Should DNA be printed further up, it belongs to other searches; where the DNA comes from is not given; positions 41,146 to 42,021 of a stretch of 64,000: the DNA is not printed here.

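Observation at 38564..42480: Paralogous family of PUL-associated surface lipoproteins (BIG2-like repeats plus a shared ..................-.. domain) that recurs in three loci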

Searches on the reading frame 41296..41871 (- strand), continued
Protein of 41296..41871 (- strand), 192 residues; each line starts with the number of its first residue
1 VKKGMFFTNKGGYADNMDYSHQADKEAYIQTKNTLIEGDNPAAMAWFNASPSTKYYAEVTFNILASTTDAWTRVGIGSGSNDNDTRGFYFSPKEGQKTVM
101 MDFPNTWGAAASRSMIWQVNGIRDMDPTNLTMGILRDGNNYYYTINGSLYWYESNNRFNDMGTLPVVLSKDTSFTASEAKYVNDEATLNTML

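Call 77: find_encoding_contigs(protein=P0135, flank=10000, max_places=1)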
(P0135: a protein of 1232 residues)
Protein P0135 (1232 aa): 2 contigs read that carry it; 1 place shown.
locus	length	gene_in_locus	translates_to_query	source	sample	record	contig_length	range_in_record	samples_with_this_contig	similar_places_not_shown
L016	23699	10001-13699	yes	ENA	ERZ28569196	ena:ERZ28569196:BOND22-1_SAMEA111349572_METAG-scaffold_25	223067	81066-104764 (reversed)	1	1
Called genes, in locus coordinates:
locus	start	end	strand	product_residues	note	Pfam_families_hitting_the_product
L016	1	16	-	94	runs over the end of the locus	-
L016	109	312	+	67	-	PF13560:HTH_31, PF12844:HTH_19, PF13443:HTH_26 (weak), PF01381:HTH_3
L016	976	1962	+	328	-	PF01966:HD, PF13286:HD_assoc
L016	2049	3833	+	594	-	PF01807:Zn_ribbon_DnaG, PF08275:DNAG_N, PF01751:Toprim, PF13155:Toprim_2, PF13362:Toprim_3, PF13662:Toprim_4, PF10410:DnaB_bind (weak)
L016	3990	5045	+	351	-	PF03979:Sigma70_r1_1, PF00140:Sigma70_r1_2, PF04542:Sigma70_r2, PF04539:Sigma70_r3, PF04545:Sigma70_r4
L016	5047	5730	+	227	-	PF05175:MTS (faint), PF12847:Methyltransf_18, PF04816:TrmK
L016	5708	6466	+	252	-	PF01784:DUF34_NIF3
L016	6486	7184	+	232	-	PF10046:BLOC1_2 (faint)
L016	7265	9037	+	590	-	PF07690:MFS_1, PF12832:MFS_1_like, PF13347:MFS_2, PF07690:MFS_1, PF13347:MFS_2 (weak), PF00083:Sugar_tr (weak), PF07690:MFS_1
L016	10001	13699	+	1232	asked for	PF00657:Lipase_GDSL, PF13472:Lipase_GDSL_2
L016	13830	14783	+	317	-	PF00356:LacI, PF00532:Peripla_BP_1, PF13407:Peripla_BP_4, PF13377:Peripla_BP_3 (weak)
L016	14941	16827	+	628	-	PF01547:SBP_bac_1, PF13531:SBP_bac_11 (faint), PF01547:SBP_bac_1 (weak)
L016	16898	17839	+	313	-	PF00528:BPD_transp_1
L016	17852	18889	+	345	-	PF00528:BPD_transp_1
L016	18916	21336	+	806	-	PF04616:Glyco_hydro_43, PF22847:Glyco_hydro_43_rel (faint)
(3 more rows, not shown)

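Call 78: find_encoding_contigs(protein=P0092, flank=10000, max_places=1)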
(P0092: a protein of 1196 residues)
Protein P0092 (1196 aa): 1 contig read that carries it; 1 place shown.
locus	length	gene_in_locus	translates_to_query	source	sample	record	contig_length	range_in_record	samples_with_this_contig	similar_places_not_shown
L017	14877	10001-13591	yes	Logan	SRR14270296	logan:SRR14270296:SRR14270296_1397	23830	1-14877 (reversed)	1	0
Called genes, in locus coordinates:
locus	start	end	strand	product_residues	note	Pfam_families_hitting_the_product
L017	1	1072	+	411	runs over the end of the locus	PF22025:ThiI_fer, PF02926:THUMP, PF02568:ThiI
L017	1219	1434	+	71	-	PF00269:SASP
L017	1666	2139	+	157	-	PF00080:Sod_Cu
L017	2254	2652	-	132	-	-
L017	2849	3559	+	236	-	PF01738:DLH (weak), PF12146:Hydrolase_4 (weak), PF00561:Abhydrolase_1 (faint), PF00326:Peptidase_S9 (weak)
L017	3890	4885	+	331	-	PF00356:LacI, PF00532:Peripla_BP_1, PF13407:Peripla_BP_4, PF13377:Peripla_BP_3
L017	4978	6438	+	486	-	PF01547:SBP_bac_1, PF13416:SBP_bac_8, PF13531:SBP_bac_11 (faint)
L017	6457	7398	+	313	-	PF00528:BPD_transp_1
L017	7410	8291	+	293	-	PF00528:BPD_transp_1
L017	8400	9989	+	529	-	PF04616:Glyco_hydro_43, PF00251:Glyco_hydro_32N (weak)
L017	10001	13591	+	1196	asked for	PF06452:CBM9_1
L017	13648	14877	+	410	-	?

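Call 79: find_encoding_contigs(protein=P0129, flank=10000, max_places=1)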
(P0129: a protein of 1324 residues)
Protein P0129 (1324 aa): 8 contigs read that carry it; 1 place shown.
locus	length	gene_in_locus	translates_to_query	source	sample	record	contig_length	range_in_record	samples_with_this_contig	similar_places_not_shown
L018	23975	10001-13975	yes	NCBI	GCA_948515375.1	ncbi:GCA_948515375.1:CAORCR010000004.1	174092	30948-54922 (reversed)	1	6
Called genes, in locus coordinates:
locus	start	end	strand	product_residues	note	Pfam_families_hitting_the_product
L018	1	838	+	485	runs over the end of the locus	PF03853:YjeF_N, PF01256:Carb_kinase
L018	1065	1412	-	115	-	PF02452:PemK_toxin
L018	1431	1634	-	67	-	-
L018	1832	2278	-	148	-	-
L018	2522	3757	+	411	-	PF04616:Glyco_hydro_43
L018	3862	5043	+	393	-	PF04616:Glyco_hydro_43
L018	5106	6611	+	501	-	PF01547:SBP_bac_1, PF13416:SBP_bac_8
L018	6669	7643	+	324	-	PF00528:BPD_transp_1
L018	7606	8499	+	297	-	PF00528:BPD_transp_1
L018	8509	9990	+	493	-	PF00005:ABC_tran, PF02463:SMC_N (weak), PF17912:OB_MalK (faint)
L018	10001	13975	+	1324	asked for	PF02368:Big_2, PF21764:Invasin_D4 (faint), PF26182:Ig_NUP210_5th (faint), PF02368:Big_2, PF22359:Big-like (weak), PF02368:Big_2, PF26918:Ig_Eae (weak)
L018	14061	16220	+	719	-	PF16875:Glyco_hydro_36N, PF02065:Melibiase, PF16874:Glyco_hydro_36C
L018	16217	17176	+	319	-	PF00657:Lipase_GDSL (weak), PF13472:Lipase_GDSL_2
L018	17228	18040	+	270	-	PF04616:Glyco_hydro_43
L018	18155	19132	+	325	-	PF00356:LacI, PF00532:Peripla_BP_1, PF13407:Peripla_BP_4, PF13377:Peripla_BP_3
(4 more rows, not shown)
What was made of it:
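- It sits inside a cluster with nearly the same gene content as locus 2 (call 79).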

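Call 80: find_encoding_contigs(protein=P0074, flank=10000, max_places=1)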
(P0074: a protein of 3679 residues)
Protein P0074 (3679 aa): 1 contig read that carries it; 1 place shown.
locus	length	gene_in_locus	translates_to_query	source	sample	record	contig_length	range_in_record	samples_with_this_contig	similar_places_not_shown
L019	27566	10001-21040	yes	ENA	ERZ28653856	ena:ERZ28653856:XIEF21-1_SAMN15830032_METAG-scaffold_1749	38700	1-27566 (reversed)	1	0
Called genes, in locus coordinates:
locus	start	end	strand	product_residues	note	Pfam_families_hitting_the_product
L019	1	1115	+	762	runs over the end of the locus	PF02837:Glyco_hydro_2_N, PF00703:Glyco_hydro_2, PF02836:Glyco_hydro_2_C, PF16355:DUF4982, PF22820:TcaA_3rd_4th (weak)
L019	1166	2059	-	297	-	PF02311:AraC_binding, PF07883:Cupin_2 (weak), PF00165:HTH_AraC (weak), PF12833:HTH_18, PF00165:HTH_AraC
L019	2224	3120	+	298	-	PF04616:Glyco_hydro_43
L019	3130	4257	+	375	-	PF01547:SBP_bac_1, PF13416:SBP_bac_8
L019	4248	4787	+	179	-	PF01547:SBP_bac_1 (weak)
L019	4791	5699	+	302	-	PF00528:BPD_transp_1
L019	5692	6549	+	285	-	PF00528:BPD_transp_1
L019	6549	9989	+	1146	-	PF04616:Glyco_hydro_43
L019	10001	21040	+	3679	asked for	PF18998:Flg_new_2, PF13472:Lipase_GDSL_2, PF13088:BNR_2, PF00754:F5_F8_type_C, PF22633:F5_F8_type_C_2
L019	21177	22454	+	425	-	PF10509:GalKase_gal_bdg, PF00288:GHMP_kinases_N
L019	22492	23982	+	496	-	PF01087:GalP_UDP_transf, PF02744:GalP_UDP_tr_C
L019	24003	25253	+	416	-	PF00728:Glyco_hydro_20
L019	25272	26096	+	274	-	PF05857:TraX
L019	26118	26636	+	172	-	-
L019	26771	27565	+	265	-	?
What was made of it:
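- Four further diverse X1 proteins all lie in clusters with GH43, an SBP and permeases (calls 77-80).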

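Call 81: search_protein_families(library=pfam, proteins=[P0092, P0124, P0145, P0131, P0141, P0142, P0137], max_evalue=0.01)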
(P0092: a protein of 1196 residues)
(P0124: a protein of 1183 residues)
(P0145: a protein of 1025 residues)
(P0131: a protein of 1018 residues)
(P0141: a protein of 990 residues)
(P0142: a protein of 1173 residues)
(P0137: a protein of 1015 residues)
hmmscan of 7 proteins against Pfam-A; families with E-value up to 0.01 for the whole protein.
P0092 (1196 aa): 1 family
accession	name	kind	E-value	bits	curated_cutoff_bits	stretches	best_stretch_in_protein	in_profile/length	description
PF06452.16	CBM9_1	-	3.8e-09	37.1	23.4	1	56-232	2-171/185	Carbohydrate family 9 binding domain-like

P0124 (1183 aa): 1 family
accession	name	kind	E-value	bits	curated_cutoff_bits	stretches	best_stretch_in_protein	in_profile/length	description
PF19755.4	DUF6242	-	0.0019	18.5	29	0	274-322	6-50/217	Domain of unknown function (DUF6242)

P0145 (1025 aa): 3 families
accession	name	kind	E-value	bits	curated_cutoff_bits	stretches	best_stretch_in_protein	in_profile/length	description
PF04616.20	Glyco_hydro_43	-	1.1e-36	127.1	32.2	2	228-418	116-285/288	Glycosyl hydrolases family 43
PF06439.18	3keto-disac_hyd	-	2e-05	25.1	26.8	0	939-997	100-161/187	3-keto-disaccharide hydrolase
PF13385.13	Laminin_G_3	-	0.00032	21.3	27.6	1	925-1003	44-121/151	Concanavalin A-like lectin/glucanases superfamily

P0131 (1018 aa): 2 families
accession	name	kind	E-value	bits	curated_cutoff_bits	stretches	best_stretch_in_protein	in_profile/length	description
PF04616.20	Glyco_hydro_43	-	1.3e-33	117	32.2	1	54-385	7-284/288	Glycosyl hydrolases family 43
PF00251.26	Glyco_hydro_32N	-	0.0048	16.9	22.1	0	59-124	133-196/307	Glycosyl hydrolases family 32 N-terminal domain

P0141 (990 aa): 1 family
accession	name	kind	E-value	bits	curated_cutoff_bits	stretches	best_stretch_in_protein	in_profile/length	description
PF06452.16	CBM9_1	-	4.2e-05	24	23.4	1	50-208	2-142/185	Carbohydrate family 9 binding domain-like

P0142 (1173 aa): 2 families
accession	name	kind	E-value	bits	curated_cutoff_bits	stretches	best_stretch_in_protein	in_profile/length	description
PF18998.6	Flg_new_2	-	1.3e-42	144.1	23.6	5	37-103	5-72/73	Divergent InlB B-repeat domain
PF07550.17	Shr-like_HID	-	1.6e-08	35.4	22.3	0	120-186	1-67/82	Heme-binding protein Shr-like, Hb-interacting domain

P0137 (1015 aa): 1 family
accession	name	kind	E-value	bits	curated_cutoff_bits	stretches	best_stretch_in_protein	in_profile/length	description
PF07523.18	Big_3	-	8.6e-16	58.4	21.2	2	558-618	7-68/68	Bacterial Ig-like domain (group 3)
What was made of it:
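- On PF06439 3keto-disac_hyd / DUF1080: The best result in any relative is 25.1 bits (P0145, call 81).
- Closest known: DUF1080 / 3-keto-disaccharide hydrolase family. Same: One X1 copy in a relative reaches 25.1 bits against PF06439 (call 81).
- It scores 21.3 bits against Laminin_G_3 (call 81).
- Tried and rejected: The genuine CBM9_1 hits in relatives are separate N-terminal domains (call 81).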
